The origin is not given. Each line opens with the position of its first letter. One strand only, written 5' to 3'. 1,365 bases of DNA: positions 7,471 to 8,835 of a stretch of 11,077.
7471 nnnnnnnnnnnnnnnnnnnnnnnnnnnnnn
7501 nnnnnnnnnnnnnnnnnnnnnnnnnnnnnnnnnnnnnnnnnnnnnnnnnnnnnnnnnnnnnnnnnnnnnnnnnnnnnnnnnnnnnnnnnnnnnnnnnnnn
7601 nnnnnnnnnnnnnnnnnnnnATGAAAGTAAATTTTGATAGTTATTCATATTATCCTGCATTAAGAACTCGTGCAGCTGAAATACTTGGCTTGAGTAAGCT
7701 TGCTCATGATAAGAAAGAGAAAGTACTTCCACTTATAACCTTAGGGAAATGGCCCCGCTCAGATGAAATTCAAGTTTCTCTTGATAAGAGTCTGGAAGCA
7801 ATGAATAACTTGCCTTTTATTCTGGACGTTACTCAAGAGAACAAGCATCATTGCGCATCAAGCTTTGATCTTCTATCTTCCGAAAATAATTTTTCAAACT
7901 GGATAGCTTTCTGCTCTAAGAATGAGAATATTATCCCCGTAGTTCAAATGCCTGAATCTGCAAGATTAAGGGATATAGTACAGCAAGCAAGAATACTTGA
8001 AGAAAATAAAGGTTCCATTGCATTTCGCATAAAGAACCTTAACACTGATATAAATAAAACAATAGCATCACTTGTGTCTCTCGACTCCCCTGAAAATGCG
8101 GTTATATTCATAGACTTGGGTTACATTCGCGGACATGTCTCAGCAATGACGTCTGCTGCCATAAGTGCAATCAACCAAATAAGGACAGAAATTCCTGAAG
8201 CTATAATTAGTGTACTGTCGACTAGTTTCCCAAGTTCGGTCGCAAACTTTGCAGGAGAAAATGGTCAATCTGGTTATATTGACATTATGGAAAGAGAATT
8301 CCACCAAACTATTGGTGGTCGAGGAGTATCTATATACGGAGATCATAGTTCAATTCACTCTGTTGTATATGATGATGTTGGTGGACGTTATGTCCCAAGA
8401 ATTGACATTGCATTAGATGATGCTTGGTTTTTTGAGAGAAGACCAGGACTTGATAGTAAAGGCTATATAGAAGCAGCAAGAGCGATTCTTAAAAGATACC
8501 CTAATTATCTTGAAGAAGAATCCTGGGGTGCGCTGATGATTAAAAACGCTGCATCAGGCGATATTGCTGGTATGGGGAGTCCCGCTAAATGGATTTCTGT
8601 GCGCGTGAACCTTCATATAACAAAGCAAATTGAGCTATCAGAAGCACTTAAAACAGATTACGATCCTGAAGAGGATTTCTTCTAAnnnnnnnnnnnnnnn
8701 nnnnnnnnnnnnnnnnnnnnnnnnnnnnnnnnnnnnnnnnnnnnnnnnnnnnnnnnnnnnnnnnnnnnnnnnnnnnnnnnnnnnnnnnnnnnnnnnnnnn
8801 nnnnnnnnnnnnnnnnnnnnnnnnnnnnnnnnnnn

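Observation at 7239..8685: Translationally coupled pair: small two-TM protein plus 354-aa protein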

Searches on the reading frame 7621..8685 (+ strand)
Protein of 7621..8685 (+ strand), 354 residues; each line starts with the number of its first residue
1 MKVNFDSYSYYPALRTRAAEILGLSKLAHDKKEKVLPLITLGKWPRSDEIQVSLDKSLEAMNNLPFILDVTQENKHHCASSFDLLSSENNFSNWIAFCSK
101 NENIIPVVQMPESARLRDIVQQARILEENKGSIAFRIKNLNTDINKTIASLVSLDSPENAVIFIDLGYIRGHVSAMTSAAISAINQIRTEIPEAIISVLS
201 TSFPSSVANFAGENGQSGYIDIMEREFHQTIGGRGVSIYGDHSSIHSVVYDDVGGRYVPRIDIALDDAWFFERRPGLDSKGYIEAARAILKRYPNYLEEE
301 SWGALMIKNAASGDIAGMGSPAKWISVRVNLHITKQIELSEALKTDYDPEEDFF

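Call 3: search_protein_families(library=pfam, proteins=[window:7621-8685:+], max_evalue=0.1)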
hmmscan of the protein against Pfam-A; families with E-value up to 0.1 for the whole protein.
window:7621-8685:+ (354 aa): 1 family
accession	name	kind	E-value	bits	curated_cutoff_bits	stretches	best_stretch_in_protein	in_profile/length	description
PF14350.11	Beta_protein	-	3.8e-54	184.9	27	1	10-337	1-341/342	Beta protein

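Call 4: search_protein_families(library=padloc, proteins=[window:7621-8685:+], max_evalue=0.1)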
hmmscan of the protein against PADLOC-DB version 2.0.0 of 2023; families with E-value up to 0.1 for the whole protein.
window:7621-8685:+ (354 aa): 4 families
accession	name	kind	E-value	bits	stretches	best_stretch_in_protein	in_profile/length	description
PDLC02985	beta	-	3.2e-188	622.8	1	1-352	1-352/355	-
PDLC03984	PD-Lambda-2_C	-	2.3e-09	34.8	2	150-335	166-356/377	-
PDLC03983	PD-Lambda-2_C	-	2.9e-07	27.9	1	10-337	7-348/374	-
PDLC04594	PDC-M35B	-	0.016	13.4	1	190-233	35-79/148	-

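Call 5: search_protein_families(library=ncbifam, proteins=[window:7621-8685:+], max_evalue=0.1)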
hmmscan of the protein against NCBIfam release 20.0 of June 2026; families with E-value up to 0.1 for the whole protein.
window:7621-8685:+ (354 aa): 0 families

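Call 6: search_protein_families(library=phrogs, proteins=[window:7621-8685:+], max_evalue=0.1)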
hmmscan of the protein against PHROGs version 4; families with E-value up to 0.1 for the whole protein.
window:7621-8685:+ (354 aa): 1 family
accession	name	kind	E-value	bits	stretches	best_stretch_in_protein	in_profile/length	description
phrog_9159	-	unknown function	1.7e-80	272.1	1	6-344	2-354/356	-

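Call 24: find_homologous_proteins(query=window:7621-8685:+, max_evalue=0.00001)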
Query window:7621-8685:+ (354 aa): 207 proteins with E <= 0.00001 among 3388 candidates; the best 120 are listed.
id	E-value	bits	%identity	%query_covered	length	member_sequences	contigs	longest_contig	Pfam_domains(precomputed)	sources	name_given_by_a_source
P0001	6.6e-224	760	95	100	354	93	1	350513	PF14350.12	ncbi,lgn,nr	ncbi:protein beta [Salmonella enterica subsp. enterica serovar Mississippi]|nr:protein beta [Salmone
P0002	5.8e-215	731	90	100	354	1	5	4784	PF14350.12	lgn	-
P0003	1.5e-212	723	89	100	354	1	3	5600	PF14350.12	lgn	-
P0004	4.8e-209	711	88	100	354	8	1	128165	PF14350.12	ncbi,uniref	ncbi:beta family protein [Aeromonas rivipollensis]|uniref:beta family protein n=1 Tax=Aeromonas rivi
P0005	8.9e-206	701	86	100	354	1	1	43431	PF14350.12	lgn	-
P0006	2.0e-202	690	86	100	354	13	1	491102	PF14350.12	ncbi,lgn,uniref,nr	ncbi:hypothetical protein SERVES_01474 [Serratia ficaria]|uniref:beta family protein n=1 Tax=Serrati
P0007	4.7e-202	688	84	100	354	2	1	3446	PF14350.12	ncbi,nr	ncbi:protein beta [Pectobacterium aquaticum]|nr:protein beta [Pectobacterium aquaticum]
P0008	7.1e-201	685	84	100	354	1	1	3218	PF14350.12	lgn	-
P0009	1.7e-184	631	78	100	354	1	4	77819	PF14350.12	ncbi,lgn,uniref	ncbi:beta family protein [Buttiauxella ferragutiae]|uniref:beta family protein n=1 Tax=Buttiauxella 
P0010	2.3e-184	630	78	99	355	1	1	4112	PF14350.12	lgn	-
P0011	3.3e-181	620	78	99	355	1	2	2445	PF14350.12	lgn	-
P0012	3.3e-180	617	76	99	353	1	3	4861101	PF14350.12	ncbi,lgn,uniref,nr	ncbi:hypothetical protein GRAQ_02979 [Rahnella aquatilis CIP 78.65 = ATCC 33071]|uniref:Protein beta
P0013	7.6e-179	612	75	100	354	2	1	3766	PF14350.12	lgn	-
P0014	7.0e-178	609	75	99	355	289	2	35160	PF14350.12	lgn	-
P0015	9.4e-176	602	74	100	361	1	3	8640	PF14350.12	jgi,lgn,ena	-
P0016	6.0e-164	563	69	97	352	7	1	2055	PF14350.12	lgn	-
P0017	2.9e-156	538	65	99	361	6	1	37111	PF14350.12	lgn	-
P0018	1.6e-155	535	98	70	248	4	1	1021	PF14350.12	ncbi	ncbi:beta family protein, partial [Salmonella enterica]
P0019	1.5e-151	522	67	96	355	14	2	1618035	PF14350.12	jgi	jgi:hypothetical protein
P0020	4.6e-151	521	66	96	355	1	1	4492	PF14350.12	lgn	-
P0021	3.5e-150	518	65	100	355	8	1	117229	PF14350.12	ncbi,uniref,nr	ncbi:beta family protein [Pseudomonas syringae]|uniref:beta family protein n=1 Tax=Pseudomonas syrin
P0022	5.3e-147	507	63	100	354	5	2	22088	PF14350.12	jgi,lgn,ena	-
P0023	1.3e-146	506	63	99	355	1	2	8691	PF14350.12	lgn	-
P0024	1.0e-145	503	65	97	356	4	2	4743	PF14350.12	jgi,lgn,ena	-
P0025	1.4e-145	503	64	100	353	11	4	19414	PF14350.12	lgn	-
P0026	3.7e-143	495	63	100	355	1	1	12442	PF14350.12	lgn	-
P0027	5.8e-143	494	62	100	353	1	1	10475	PF14350.12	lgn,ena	-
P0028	1.5e-131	457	59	97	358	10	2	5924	PF14350.12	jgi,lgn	-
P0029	8.6e-126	438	57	100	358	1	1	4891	PF14350.12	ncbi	-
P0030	4.2e-125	436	56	97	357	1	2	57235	PF14350.12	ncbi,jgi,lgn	ncbi:MAG: beta family protein [Burkholderiales bacterium]|jgi:hypothetical protein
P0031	1.1e-124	434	57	97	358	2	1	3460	PF14350.12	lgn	-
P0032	5.8e-123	428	96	57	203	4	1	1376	PF14350.12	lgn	-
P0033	5.8e-123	428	55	100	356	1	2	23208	PF14350.12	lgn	-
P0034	3.5e-120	419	56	97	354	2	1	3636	PF14350.12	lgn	-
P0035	2.8e-109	383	51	99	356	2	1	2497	PF14350.12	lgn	-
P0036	1.6e-107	378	53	94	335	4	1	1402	PF14350.12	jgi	jgi:hypothetical protein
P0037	2.4e-105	371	49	100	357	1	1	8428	PF14350.12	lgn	-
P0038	2.9e-104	367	49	99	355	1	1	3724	PF14350.12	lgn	-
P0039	1.3e-103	365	49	100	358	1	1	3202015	PF14350.12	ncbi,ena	-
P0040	1.4e-103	365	51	97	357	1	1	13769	PF14350.12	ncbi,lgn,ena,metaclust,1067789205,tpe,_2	metaclust:\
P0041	2.5e-103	364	49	100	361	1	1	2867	PF14350.12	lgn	-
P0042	1.2e-102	362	48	100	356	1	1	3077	PF14350.12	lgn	-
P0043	6.4e-102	359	49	100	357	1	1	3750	PF14350.12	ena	-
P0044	1.5e-101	358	47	100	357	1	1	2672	PF14350.12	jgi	jgi:hypothetical protein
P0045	2.5e-101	357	50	97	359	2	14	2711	PF14350.12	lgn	-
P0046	3.2e-101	357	48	95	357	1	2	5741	PF14350.12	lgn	-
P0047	9.5e-101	355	49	97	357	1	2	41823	PF14350.12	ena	-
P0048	1.5e-99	352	48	97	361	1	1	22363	PF14350.12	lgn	-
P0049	1.6e-99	351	49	98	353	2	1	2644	PF14350.12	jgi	jgi:hypothetical protein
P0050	1.7e-99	351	47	100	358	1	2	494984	PF14350.12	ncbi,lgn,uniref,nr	ncbi:beta family protein [Rhodocyclus tenuis]|uniref:Protein beta n=1 Tax=Rhodocyclus tenuis TaxID=1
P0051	2.4e-99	351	47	100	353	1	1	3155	PF14350.12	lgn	-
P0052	3.9e-99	350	46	100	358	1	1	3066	PF14350.12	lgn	-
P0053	1.3e-98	348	48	97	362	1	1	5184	PF14350.12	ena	-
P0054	1.4e-98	348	48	99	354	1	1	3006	PF14350.12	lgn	-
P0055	3.9e-98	347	48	97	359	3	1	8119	PF14350.12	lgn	-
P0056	4.0e-98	347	47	99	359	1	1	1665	PF14350.12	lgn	-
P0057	6.4e-98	346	48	98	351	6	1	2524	PF14350.12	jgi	jgi:hypothetical protein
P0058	1.2e-97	345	46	98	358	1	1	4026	PF14350.12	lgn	-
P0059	1.7e-97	345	47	99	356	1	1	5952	PF14350.12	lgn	-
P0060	3.1e-97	344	48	95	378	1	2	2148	PF14350.12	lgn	-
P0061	5.0e-97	343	48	95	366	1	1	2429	PF14350.12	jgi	jgi:hypothetical protein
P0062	5.2e-97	343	49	96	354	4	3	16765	PF14350.12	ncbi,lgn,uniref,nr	ncbi:beta family protein [Achromobacter xylosoxidans]|uniref:beta family protein n=1 Tax=Alcaligenes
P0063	4.8e-96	340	46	99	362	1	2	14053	PF14350.12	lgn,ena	-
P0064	1.7e-95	338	46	100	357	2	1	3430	PF14350.12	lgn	-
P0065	2.7e-95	338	48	95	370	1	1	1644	PF14350.12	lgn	-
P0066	2.8e-95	337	48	100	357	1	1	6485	PF14350.12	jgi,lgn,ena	-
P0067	1.4e-94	335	44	99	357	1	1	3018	PF14350.12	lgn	-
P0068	1.5e-94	335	47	99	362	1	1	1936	PF14350.12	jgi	jgi:hypothetical protein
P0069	1.9e-94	335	47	96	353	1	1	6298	PF14350.12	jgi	jgi:hypothetical protein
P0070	2.0e-94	335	46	96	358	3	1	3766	PF14350.12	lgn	-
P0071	2.5e-94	334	48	97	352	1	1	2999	PF14350.12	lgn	-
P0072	3.7e-94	334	46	100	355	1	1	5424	PF14350.12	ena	-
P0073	9.4e-94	332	47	99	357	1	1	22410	PF14350.12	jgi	jgi:hypothetical protein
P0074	1.8e-93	331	46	99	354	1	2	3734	PF14350.12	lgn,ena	-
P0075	2.5e-93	331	48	96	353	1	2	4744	PF14350.12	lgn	-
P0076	3.1e-93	331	48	99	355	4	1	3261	PF14350.12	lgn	-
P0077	4.3e-93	330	46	98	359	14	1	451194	PF14350.12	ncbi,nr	ncbi:beta family protein [Burkholderia cenocepacia]|nr:beta family protein [Burkholderia cenocepacia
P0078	6.2e-93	330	45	96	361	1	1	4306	PF14350.12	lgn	-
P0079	7.6e-93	329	44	99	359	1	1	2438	PF14350.12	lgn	-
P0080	2.3e-92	328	46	100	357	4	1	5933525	PF14350.12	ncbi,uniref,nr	ncbi:beta family protein [Pseudomonas syringae]|uniref:beta family protein n=1 Tax=Pseudomonas syrin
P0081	3.1e-92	327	44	99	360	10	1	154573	PF14350.12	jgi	jgi:hypothetical protein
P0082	7.5e-92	326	45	99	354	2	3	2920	PF14350.12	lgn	-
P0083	1.1e-91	326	46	99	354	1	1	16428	PF14350.12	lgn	-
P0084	1.1e-91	326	46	100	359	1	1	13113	PF14350.12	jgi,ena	-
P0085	1.5e-91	325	45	99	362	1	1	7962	PF14350.12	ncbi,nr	ncbi:MAG: hypothetical protein EOP38_21585 [Rubrivivax sp.]|nr:MAG: hypothetical protein EOP38_21585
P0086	1.8e-91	325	46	99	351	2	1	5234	PF14350.12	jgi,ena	-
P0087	2.7e-91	324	46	95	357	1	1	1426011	PF14350.12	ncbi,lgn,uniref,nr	ncbi:beta family protein [Cupriavidus alkaliphilus]|uniref:T4 beta protein n=1 Tax=Cupriavidus alkal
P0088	2.8e-91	324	47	99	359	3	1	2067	PF14350.12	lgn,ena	-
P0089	6.3e-91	323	47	99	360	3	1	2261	PF14350.12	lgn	-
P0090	6.6e-91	323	46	96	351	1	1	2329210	PF14350.12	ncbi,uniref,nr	ncbi:beta family protein [Methylophilus sp. Leaf408]|uniref:beta family protein n=1 Tax=Methylophilu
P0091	8.3e-91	323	46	95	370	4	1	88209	PF14350.12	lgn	-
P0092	1.0e-90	322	44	97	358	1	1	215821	PF14350.12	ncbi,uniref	ncbi:beta family protein [Pseudomonas sp. GZD-209]|uniref:beta family protein n=1 Tax=Pseudomonas sp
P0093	1.4e-90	322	43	99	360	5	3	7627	PF14350.12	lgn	-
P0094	2.5e-90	321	46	96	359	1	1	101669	PF14350.12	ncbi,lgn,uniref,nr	ncbi:MAG: beta family protein [Aquabacterium sp.]|uniref:beta family protein n=1 Tax=Aquabacterium s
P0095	2.5e-90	321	44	98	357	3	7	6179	PF14350.12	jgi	jgi:hypothetical protein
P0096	3.5e-90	321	45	97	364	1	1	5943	PF14350.12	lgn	-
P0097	6.0e-90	320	45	97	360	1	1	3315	PF14350.12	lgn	-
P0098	6.4e-90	320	45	97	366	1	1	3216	PF14350.12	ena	-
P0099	6.5e-90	320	44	97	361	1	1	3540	PF14350.12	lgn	-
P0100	7.3e-90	320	45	99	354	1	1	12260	PF14350.12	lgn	-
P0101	9.0e-90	319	44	100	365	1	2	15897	PF14350.12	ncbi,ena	-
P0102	1.3e-89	319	44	99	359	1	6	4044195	PF14350.12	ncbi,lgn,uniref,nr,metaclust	ncbi:beta family protein [Methylibium petroleiphilum]|uniref:T4 beta protein n=1 Tax=Methylibium pet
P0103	1.3e-89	319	48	96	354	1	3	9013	PF14350.12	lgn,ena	-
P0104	1.7e-89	318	44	100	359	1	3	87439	PF14350.12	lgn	-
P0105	1.9e-89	318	46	99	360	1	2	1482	PF14350.12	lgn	-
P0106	2.3e-89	318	43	99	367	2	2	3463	PF14350.12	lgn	-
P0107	2.5e-89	318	44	97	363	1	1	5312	PF14350.12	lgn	-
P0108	2.6e-89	318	45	96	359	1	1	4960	PF14350.12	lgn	-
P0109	3.6e-89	317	45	96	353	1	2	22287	PF14350.12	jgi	jgi:hypothetical protein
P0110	3.9e-89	317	45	99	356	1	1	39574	PF14350.12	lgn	-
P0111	4.2e-89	317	43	99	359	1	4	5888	PF14350.12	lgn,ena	-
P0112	4.6e-89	317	46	96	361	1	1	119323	PF14350.12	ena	-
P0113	5.4e-89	317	44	100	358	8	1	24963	PF14350.12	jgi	jgi:hypothetical protein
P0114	8.4e-89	316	45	99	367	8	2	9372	PF14350.12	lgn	-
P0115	1.1e-88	316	47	96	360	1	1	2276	PF14350.12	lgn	-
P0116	1.2e-88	316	44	98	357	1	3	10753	PF14350.12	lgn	-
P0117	1.4e-88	315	43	99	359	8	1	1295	PF14350.12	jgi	jgi:hypothetical protein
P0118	2.1e-88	315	46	96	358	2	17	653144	PF14350.12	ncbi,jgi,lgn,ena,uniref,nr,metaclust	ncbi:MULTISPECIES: beta family protein [unclassified Pseudomonas]|uniref:beta family protein n=1 Tax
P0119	3.0e-88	314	44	96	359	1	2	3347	PF14350.12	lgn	-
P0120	3.7e-88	314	44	99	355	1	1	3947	PF14350.12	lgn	-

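Call 25: find_encoding_contigs(protein=P0001, flank=6000, max_places=3)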
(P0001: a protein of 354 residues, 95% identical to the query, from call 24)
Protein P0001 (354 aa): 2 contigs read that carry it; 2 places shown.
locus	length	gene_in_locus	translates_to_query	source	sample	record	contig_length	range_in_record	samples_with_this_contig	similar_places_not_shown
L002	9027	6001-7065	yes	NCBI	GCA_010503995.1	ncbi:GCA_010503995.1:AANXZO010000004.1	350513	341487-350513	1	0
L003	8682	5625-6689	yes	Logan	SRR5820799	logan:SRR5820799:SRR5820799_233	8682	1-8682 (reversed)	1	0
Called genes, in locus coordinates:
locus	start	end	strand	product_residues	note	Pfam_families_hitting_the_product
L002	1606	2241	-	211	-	PF08805:PilS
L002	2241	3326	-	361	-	PF00482:T2SSF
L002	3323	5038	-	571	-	PF00437:T2SSE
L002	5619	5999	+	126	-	-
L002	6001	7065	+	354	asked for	PF14350:Beta_protein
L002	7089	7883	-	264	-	PF26915:Phage_P4_cII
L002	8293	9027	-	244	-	PF04754:Transposase_31, PF27070:HTH_Rpn_C (weak)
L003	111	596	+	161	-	PF06353:DUF1062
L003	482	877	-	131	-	PF06834:TraU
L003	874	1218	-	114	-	PF07511:DUF1525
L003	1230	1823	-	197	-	PF08805:PilS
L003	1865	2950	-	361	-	PF00482:T2SSF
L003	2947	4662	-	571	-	PF00437:T2SSE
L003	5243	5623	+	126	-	-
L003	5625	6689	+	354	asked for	PF14350:Beta_protein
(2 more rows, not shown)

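Call 26: find_encoding_contigs(protein=P0021, flank=5000, max_places=2)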
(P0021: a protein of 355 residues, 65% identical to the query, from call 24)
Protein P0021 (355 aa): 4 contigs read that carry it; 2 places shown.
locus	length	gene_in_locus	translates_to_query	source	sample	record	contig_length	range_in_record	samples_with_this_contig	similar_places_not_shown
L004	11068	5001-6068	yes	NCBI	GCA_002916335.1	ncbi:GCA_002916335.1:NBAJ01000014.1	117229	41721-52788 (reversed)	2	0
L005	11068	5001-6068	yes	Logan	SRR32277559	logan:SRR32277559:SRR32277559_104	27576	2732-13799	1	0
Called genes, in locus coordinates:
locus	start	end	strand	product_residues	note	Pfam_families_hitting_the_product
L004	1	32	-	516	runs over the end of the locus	PF00665:rve, PF22483:Mu-transpos_C_2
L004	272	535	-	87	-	-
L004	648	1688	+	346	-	-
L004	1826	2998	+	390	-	PF04610:TrbL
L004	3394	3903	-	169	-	-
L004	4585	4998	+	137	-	-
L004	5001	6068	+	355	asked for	PF14350:Beta_protein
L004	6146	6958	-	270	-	PF26915:Phage_P4_cII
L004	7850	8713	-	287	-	PF02896:PEP-utilizers_C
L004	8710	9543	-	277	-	PF00583:Acetyltransf_1, PF13508:Acetyltransf_7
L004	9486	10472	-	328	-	-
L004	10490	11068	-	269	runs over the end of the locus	-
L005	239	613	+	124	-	PF21983:NikA-like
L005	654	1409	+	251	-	-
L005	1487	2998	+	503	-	PF04610:TrbL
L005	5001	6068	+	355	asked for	PF14350:Beta_protein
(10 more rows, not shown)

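Call 27: find_encoding_contigs(protein=P0077, flank=5000, max_places=2)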
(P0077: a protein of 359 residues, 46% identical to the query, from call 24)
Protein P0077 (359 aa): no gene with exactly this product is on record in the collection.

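Call 28: find_encoding_contigs(protein=P0050, flank=4000, max_places=1)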
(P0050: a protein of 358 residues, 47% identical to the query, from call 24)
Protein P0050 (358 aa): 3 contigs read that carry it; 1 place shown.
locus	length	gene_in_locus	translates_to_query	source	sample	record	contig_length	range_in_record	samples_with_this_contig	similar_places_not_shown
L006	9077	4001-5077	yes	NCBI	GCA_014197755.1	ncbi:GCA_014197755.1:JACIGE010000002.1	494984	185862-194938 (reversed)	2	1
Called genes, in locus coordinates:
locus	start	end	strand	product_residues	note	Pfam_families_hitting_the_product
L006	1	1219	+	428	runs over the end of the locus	PF00202:Aminotran_3, PF00155:Aminotran_1_2 (weak)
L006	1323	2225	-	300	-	PF00892:EamA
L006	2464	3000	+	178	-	PF06041:DUF924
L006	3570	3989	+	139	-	-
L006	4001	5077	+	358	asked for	PF14350:Beta_protein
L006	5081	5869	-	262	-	PF26915:Phage_P4_cII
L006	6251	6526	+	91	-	PF13560:HTH_31 (weak), PF01381:HTH_3 (weak)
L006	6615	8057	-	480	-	PF03448:MgtE_N, PF00571:CBS (weak), PF01769:MgtE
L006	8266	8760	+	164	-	PF04355:BamE (faint)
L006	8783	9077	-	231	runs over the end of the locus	PF00912:Transgly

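Call 29: find_encoding_contigs(protein=P0102, flank=4000, max_places=1)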
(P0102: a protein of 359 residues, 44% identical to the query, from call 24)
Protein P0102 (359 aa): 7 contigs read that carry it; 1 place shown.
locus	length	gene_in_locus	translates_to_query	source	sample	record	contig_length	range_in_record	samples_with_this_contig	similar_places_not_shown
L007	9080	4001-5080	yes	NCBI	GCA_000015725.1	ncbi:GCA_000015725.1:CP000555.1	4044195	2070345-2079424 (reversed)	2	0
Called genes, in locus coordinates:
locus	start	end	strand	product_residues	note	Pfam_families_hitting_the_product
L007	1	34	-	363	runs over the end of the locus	PF03739:LptF_LptG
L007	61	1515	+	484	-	PF02789:Peptidase_M17_N, PF00883:Peptidase_M17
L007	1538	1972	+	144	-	PF04364:DNA_pol3_chi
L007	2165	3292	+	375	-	PF13458:Peripla_BP_6, PF01094:ANF_receptor, PF13433:Peripla_BP_5 (weak)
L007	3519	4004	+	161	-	-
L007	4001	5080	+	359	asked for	PF14350:Beta_protein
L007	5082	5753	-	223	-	PF26915:Phage_P4_cII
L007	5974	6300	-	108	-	-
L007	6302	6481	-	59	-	-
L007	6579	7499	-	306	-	PF02586:SRAP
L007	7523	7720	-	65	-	-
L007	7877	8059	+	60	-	-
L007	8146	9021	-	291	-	PF00107:ADH_zinc_N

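Call 30: find_encoding_contigs(protein=P0118, flank=4000, max_places=2)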
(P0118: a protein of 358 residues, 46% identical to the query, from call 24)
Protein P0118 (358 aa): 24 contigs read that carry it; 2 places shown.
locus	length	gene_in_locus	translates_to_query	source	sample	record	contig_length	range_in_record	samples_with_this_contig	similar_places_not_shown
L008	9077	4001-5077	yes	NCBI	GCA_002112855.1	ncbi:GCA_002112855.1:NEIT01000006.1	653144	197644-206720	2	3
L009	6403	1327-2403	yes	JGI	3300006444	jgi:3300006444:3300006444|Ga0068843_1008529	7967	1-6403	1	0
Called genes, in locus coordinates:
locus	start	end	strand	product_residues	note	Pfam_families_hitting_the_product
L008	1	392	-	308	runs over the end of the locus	PF00126:HTH_1, PF03466:LysR_substrate (weak)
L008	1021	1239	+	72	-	PF01361:Tautomerase, PF14552:Tautomerase_2 (weak)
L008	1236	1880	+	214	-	PF01323:DSBA, PF13192:Thioredoxin_3 (faint), PF13462:Thioredoxin_4 (faint)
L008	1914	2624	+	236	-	PF00106:adh_short, PF08659:KR (weak), PF23441:SDR, PF13561:adh_short_C2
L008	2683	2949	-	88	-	PF11275:DUF3077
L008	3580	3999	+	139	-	-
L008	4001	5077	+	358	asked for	PF14350:Beta_protein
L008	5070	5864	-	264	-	PF26915:Phage_P4_cII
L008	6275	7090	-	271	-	PF05050:Methyltransf_21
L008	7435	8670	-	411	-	PF13679:Methyltransf_32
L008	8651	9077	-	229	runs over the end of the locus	PF00528:BPD_transp_1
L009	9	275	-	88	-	PF11275:DUF3077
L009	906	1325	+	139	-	-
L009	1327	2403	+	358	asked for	PF14350:Beta_protein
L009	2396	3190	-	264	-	PF26915:Phage_P4_cII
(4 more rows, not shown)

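Call 31: find_encoding_contigs(protein=P0012, flank=4000, max_places=1)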
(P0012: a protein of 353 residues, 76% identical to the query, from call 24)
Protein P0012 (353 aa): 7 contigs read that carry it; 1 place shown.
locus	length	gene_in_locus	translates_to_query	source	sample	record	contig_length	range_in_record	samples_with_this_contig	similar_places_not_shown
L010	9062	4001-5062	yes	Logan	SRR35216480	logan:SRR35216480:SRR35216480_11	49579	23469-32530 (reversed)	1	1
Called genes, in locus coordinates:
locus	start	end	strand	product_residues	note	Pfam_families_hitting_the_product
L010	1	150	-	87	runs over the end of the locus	-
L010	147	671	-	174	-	PF10554:Phage_ASH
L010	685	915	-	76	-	-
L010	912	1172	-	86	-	PF05930:Phage_AlpA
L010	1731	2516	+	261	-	-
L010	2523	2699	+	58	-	PF04606:Ogr_Delta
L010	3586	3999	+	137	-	-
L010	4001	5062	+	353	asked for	PF14350:Beta_protein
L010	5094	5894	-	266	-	PF26915:Phage_P4_cII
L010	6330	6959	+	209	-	-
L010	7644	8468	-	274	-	PF13276:HTH_21, PF00665:rve, PF13683:rve_3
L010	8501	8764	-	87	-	PF01527:HTH_Tnp_1, PF13518:HTH_28 (weak)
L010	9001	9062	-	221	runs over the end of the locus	-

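Call 86: find_encoding_contigs(protein=P0445, flank=3000, max_places=2)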
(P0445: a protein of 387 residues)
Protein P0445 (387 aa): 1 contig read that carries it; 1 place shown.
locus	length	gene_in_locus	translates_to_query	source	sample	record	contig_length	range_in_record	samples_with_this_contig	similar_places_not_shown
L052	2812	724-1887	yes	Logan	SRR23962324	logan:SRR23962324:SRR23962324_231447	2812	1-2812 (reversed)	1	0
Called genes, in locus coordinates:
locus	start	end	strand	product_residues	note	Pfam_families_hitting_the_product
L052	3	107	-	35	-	?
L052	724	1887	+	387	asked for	PF14350:Beta_protein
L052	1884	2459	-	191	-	PF26915:Phage_P4_cII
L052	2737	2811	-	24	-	?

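Call 87: find_encoding_contigs(protein=P0380, flank=3000, max_places=2)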
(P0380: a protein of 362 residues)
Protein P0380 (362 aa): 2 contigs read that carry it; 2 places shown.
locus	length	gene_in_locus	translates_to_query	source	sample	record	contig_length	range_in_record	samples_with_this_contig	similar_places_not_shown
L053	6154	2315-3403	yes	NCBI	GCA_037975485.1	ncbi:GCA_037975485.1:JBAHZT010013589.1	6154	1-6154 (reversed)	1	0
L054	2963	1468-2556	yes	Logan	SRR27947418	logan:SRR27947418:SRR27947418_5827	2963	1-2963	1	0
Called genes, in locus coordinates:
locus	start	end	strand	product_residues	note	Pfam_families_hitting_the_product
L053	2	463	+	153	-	?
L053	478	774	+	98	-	-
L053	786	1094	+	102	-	-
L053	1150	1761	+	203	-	-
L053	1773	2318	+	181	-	PF06114:Peptidase_M78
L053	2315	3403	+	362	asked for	PF14350:Beta_protein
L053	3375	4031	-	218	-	PF26915:Phage_P4_cII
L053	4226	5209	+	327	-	PF24624:Int_N, PF00589:Phage_integrase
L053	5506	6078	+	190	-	PF13356:Arm-DNA-bind_3, PF22022:Phage_int_M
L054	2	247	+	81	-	?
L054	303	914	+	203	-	-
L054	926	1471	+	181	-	PF06114:Peptidase_M78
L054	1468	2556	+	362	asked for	PF14350:Beta_protein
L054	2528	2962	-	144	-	?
